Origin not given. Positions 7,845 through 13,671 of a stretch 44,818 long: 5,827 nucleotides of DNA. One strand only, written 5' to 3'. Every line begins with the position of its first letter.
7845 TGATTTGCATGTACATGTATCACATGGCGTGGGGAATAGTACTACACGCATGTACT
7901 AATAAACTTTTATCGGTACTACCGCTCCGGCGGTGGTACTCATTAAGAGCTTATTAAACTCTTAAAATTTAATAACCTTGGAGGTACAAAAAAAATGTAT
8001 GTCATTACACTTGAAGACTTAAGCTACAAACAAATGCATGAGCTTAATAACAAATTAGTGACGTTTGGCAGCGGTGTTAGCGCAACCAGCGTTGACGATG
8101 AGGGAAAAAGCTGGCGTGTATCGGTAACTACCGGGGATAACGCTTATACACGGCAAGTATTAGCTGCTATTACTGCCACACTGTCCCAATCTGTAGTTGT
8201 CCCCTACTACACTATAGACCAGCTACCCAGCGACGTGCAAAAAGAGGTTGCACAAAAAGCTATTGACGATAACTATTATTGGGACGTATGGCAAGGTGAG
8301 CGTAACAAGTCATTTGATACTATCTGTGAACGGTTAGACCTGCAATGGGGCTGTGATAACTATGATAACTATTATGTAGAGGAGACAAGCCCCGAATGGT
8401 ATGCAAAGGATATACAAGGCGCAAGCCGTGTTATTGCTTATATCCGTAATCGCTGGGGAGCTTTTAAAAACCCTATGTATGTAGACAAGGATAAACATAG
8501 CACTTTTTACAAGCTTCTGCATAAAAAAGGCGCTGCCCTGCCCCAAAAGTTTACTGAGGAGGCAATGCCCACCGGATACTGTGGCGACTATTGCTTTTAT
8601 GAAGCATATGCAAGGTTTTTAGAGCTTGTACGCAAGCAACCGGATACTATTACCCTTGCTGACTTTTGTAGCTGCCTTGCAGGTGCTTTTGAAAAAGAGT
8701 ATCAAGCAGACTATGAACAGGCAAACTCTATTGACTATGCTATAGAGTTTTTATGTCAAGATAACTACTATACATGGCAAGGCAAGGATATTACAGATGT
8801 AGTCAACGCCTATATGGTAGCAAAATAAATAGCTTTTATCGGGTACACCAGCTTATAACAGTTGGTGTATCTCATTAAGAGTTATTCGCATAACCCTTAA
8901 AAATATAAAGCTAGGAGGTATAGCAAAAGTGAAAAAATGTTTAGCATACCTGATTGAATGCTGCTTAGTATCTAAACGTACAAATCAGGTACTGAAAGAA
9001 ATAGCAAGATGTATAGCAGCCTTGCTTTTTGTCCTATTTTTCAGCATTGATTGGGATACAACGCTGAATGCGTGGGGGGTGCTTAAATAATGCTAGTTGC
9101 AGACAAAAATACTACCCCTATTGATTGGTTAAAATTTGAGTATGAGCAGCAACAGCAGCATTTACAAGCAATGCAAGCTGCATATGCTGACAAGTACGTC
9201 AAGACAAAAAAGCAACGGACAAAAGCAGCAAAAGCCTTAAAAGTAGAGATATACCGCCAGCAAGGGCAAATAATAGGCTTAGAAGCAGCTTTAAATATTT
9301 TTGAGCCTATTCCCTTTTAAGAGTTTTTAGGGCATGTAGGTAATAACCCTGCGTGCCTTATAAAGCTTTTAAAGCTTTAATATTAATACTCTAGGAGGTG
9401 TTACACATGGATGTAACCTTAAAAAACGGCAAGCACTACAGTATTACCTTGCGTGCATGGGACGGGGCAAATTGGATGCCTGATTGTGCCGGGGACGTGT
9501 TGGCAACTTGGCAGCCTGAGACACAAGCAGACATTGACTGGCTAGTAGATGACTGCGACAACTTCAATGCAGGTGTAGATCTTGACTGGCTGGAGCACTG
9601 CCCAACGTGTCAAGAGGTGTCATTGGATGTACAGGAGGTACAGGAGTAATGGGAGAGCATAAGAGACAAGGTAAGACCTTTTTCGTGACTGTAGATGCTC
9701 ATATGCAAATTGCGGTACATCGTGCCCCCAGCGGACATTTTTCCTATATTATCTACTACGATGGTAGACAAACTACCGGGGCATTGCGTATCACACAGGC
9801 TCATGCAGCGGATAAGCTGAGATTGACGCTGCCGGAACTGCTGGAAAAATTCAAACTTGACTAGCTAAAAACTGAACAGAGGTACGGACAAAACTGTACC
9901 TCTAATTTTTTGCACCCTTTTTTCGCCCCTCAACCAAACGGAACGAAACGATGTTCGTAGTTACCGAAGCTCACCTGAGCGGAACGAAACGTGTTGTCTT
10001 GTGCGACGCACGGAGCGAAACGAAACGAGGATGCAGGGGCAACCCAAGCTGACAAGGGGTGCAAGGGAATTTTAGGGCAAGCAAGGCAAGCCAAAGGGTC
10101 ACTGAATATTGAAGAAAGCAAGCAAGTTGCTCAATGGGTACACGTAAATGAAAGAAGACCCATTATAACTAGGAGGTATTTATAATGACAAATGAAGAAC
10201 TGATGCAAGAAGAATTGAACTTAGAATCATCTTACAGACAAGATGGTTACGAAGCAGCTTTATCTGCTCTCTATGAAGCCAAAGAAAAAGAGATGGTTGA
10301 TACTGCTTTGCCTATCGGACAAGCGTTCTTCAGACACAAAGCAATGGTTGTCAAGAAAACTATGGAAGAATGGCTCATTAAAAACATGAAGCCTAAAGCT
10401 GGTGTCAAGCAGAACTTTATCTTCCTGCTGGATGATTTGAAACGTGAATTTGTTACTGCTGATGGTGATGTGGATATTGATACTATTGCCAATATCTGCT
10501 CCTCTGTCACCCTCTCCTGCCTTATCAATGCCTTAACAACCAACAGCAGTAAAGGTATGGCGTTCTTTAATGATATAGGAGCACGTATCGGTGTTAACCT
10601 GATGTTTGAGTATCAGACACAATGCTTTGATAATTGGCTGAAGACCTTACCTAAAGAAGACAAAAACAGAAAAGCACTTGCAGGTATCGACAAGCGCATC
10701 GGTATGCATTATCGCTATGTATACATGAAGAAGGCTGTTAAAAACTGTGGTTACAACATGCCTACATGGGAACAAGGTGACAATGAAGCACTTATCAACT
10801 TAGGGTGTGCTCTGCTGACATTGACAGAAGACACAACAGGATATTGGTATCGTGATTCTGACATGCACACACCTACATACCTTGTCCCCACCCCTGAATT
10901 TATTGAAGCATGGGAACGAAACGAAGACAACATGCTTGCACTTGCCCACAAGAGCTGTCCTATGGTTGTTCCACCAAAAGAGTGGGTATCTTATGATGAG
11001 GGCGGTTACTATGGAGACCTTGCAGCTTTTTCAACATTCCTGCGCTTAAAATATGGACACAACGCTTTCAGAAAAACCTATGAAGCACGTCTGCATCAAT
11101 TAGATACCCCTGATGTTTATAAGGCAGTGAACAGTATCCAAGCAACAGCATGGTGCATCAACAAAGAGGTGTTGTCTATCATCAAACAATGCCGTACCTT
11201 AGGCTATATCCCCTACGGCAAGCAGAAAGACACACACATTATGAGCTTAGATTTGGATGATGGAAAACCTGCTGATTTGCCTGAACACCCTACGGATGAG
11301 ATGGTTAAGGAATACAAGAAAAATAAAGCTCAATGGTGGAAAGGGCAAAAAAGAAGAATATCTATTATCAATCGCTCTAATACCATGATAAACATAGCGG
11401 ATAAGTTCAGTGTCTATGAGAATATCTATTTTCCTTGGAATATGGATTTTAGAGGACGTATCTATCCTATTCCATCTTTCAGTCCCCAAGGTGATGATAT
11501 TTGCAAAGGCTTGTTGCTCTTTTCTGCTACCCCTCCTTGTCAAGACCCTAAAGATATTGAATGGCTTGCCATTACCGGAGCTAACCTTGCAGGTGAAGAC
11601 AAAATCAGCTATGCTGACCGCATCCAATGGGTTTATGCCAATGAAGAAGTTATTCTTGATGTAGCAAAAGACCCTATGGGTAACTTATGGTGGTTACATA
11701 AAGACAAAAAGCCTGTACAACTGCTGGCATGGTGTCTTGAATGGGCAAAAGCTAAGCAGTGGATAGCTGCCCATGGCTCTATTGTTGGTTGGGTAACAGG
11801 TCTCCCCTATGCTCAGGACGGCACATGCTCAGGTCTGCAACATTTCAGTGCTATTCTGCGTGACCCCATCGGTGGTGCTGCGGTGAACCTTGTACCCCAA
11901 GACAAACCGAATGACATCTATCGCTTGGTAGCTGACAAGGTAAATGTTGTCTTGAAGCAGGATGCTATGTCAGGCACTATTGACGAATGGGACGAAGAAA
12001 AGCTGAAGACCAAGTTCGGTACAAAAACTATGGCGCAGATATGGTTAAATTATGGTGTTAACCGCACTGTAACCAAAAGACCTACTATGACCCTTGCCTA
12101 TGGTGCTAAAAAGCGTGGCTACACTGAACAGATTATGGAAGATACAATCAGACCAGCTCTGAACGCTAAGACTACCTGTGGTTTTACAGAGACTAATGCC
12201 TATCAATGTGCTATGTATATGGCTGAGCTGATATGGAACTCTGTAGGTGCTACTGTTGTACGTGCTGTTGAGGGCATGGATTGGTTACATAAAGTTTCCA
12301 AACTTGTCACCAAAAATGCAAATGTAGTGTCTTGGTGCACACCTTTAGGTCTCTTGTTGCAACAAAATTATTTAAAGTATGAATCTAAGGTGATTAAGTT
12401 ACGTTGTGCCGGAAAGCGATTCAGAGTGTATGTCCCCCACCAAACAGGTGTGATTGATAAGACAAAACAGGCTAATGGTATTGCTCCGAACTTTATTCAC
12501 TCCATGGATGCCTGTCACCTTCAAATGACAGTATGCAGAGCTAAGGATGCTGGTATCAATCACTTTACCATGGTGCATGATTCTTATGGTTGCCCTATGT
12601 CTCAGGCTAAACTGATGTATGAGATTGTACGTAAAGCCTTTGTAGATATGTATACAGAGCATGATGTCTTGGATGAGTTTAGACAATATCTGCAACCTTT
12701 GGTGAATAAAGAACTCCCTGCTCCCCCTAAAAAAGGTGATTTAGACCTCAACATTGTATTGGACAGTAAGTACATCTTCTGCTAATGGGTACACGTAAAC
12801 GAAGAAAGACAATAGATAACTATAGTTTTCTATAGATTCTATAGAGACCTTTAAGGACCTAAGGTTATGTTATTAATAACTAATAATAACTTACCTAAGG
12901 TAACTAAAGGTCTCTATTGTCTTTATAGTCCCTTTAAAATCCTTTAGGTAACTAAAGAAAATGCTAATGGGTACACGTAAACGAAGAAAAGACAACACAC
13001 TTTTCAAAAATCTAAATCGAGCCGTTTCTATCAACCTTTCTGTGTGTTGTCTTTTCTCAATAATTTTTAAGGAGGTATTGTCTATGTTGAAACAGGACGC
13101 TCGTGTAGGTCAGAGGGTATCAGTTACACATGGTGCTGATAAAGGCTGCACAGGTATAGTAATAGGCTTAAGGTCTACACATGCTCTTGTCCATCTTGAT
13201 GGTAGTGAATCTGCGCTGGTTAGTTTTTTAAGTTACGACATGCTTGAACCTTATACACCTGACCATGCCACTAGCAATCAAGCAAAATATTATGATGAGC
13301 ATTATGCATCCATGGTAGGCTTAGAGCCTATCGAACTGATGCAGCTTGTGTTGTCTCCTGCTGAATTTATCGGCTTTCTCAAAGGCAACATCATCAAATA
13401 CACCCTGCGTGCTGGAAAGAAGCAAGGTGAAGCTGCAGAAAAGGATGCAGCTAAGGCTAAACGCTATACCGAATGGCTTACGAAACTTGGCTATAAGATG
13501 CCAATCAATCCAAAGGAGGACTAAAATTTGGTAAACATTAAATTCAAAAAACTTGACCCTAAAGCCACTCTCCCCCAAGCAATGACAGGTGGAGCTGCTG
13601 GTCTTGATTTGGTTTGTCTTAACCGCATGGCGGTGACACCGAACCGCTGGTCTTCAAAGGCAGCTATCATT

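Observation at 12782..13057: Origin-like architecture after the RNAP gene: triplicated 28-bp element, AT-rich repeat block and a perfect 16-bp inverted repeat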

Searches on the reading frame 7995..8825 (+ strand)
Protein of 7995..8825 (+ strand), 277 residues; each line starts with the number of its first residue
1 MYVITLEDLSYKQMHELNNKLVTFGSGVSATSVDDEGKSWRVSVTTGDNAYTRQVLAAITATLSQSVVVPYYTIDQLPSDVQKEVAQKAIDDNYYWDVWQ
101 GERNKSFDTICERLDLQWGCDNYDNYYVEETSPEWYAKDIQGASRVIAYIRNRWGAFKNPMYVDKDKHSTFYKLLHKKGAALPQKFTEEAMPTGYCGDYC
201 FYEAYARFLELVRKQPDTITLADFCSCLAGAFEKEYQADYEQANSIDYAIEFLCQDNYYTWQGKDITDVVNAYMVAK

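Call 60: search_protein_families(library=phrogs, proteins=[window:7995-8825:+], max_evalue=0.001)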
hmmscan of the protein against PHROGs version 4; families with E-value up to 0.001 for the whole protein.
window:7995-8825:+ (277 aa): 1 family
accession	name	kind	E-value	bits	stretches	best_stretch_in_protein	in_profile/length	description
phrog_10310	-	unknown function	6.9e-07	30.2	1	71-258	10-201/212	-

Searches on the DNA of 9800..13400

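Call 37: search_rna_families(source=window, start=9800, end=13400, threshold=evalue, max_evalue=1)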
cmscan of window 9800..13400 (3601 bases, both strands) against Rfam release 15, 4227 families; matches with E-value up to 1: 6.
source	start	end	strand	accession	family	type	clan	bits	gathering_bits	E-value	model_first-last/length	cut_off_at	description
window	12840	12918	-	RF04054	mir-2944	Gene; miRNA;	-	28.9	56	0.0043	1-82/82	no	mir-2944 microRNA precursor family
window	12836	12921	+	RF04157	MIR9486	Gene; miRNA;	-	27.8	100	0.011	1-119/119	no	MIR9486 microRNA precursor family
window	12837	12922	-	RF04157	MIR9486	Gene; miRNA;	-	25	100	0.06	1-119/119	no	MIR9486 microRNA precursor family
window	12837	12920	-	RF03583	MIR781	Gene; miRNA;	-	24.8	88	0.17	1-94/94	no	MIR781 microRNA precursor family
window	12838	12921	+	RF03583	MIR781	Gene; miRNA;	-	21.9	88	0.98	1-94/94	no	MIR781 microRNA precursor family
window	9800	9913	+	RF00018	CsrB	Gene; sRNA;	CL00106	20.2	71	0.0087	223-356/356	5'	CsrB/RsmB RNA family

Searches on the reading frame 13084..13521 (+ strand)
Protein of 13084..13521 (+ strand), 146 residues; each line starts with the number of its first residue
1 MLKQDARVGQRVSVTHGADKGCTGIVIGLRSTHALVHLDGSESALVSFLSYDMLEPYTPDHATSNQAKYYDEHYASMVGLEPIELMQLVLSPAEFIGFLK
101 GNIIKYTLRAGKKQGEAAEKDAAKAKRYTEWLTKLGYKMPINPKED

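Call 60: search_protein_families(library=phrogs, proteins=[window:13084-13521:+], max_evalue=0.001)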
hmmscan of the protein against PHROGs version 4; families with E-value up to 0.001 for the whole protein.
window:13084-13521:+ (146 aa): 16 families
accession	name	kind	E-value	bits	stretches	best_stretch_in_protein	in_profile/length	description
phrog_236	-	other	4.9e-18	66.9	1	59-143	236-312/431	nucleotide kinase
phrog_4943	-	unknown function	8.3e-16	59.9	1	68-134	91-157/166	-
phrog_2585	-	other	2.4e-13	51.8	1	71-134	101-165/175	nucleotide kinase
phrog_1689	-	other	5.6e-13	50.3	1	63-134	162-232/243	nucleotide kinase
phrog_1225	-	unknown function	5.7e-12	47.3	1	67-137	8-78/178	-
phrog_4897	-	other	1.8e-10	42.2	1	60-130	107-174/186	kinase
phrog_10602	-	other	1.8e-09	38.8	1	60-133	89-160/168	nucleotide kinase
phrog_23238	-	unknown function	1.7e-08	35.4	1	71-133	131-190/196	-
phrog_4472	-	other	2.4e-08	34.8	1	72-135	18-76/100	nucleotide kinase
phrog_36380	-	unknown function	9e-07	29.6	1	69-134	92-162/173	-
phrog_11450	-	unknown function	1.2e-06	28.7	1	72-132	330-384/394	-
phrog_11324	-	other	5.3e-05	24.8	1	72-138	19-73/139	nucleotide kinase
phrog_25460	-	unknown function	0.00018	22.3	1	63-130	72-134/144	-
phrog_2708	-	other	0.00065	21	1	72-133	73-130/141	nucleotide kinase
phrog_480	-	unknown function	0.00071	20.7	1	68-129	20-77/95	-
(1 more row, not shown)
